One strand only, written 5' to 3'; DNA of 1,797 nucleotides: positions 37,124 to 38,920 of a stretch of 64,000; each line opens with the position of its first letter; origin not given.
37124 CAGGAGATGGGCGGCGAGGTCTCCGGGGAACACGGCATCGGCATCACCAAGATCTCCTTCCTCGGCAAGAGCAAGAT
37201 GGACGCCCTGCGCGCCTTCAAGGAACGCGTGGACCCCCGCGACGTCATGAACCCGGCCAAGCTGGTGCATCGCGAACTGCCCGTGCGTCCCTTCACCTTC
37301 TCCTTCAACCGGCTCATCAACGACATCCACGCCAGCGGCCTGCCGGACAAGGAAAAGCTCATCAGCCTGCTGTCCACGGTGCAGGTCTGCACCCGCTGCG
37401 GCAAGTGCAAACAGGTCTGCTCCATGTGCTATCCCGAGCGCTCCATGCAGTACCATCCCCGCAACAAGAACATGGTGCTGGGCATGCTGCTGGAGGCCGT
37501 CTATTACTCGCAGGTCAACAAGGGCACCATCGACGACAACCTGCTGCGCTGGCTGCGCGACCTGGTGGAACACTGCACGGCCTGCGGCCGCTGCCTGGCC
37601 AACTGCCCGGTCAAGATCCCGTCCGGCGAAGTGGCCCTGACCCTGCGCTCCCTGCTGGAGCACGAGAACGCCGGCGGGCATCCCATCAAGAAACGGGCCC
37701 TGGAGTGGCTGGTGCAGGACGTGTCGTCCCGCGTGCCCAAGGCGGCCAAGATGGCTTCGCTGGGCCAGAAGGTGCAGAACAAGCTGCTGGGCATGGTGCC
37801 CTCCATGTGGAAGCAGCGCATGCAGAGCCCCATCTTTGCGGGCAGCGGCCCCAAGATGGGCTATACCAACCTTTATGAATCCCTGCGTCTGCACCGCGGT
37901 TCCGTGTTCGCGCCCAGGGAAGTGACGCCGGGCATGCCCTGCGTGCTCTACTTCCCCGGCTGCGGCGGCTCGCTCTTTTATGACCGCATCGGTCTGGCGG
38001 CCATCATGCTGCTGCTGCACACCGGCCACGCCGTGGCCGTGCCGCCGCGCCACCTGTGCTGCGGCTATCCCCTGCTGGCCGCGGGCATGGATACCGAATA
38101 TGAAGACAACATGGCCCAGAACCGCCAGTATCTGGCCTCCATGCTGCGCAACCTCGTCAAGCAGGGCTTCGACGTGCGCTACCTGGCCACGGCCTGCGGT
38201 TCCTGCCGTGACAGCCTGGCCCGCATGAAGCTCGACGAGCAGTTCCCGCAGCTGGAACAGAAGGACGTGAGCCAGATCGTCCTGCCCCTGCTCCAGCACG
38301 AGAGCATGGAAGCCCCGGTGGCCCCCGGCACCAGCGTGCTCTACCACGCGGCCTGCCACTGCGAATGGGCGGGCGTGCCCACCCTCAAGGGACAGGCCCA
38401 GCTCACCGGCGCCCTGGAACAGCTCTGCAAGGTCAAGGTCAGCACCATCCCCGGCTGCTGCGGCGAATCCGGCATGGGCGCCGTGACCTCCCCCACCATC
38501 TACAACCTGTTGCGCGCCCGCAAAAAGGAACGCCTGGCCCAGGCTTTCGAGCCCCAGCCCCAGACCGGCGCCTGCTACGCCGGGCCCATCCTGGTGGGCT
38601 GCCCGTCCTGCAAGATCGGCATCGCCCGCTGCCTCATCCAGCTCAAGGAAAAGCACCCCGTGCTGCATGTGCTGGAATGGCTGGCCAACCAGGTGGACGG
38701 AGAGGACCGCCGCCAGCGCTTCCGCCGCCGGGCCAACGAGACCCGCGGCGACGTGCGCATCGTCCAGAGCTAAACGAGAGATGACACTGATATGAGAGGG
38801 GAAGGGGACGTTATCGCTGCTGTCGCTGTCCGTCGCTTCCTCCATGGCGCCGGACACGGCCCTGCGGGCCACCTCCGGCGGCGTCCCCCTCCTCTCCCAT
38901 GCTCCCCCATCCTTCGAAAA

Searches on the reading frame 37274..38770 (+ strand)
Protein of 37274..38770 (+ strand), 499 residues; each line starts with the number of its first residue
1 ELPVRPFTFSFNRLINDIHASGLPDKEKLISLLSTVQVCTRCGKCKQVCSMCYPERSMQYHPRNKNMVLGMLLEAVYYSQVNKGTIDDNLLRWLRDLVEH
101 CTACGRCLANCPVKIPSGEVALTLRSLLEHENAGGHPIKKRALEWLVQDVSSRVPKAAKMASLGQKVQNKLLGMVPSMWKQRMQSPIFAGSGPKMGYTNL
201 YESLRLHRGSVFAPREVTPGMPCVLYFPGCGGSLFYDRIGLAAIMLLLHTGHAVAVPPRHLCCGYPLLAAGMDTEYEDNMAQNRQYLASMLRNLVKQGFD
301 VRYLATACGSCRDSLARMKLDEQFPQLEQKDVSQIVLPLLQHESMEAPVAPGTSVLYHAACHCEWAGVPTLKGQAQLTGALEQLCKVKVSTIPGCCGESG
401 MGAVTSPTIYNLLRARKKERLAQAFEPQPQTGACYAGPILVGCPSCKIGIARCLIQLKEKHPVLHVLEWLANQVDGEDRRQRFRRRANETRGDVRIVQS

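Call 66: find_related_loci(query=window:37274-38770:+, collection=metagenome_contigs, flank=2500)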
Query window:37274-38770:+ (499 aa) in metagenome_contigs; peptide patterns used: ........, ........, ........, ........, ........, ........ (x = any residue, [..] = any of these).
113 stretches matched a pattern; 53 encode a relative of the query (tblastn E <= 1e-3); 50 distinct loci.
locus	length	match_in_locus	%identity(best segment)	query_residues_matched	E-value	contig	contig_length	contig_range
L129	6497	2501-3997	100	1-499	0e+0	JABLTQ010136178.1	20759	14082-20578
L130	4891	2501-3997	100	1-499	0e+0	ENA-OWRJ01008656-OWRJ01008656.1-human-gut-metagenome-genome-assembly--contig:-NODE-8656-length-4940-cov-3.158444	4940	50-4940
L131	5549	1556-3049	98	1-498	0e+0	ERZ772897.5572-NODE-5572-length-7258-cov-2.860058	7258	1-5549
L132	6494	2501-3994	98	1-498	0e+0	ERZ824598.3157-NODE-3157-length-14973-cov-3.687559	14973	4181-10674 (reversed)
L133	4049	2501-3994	98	1-498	0e+0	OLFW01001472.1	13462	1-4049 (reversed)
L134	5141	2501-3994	98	1-498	0e+0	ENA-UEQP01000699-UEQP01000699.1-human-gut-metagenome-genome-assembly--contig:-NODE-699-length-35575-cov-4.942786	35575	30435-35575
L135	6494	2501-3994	98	1-498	0e+0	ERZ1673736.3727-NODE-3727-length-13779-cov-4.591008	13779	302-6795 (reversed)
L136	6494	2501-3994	98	1-498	0e+0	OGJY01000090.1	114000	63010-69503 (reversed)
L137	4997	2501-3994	98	1-498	0e+0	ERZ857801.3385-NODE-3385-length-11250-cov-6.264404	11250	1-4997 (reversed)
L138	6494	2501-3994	98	1-498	0e+0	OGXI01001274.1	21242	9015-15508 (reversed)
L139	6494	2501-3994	98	1-498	0e+0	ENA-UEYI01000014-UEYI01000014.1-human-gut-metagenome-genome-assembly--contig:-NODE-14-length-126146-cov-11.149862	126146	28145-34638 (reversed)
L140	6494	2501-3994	98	1-498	0e+0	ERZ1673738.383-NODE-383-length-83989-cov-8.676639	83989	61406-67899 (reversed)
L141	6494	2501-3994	98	1-498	0e+0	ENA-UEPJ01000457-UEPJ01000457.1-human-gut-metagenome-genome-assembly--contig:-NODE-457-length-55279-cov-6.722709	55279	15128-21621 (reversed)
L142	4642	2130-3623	98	1-498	0e+0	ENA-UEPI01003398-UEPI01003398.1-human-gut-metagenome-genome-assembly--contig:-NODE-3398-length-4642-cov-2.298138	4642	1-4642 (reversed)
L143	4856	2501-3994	98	1-498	0e+0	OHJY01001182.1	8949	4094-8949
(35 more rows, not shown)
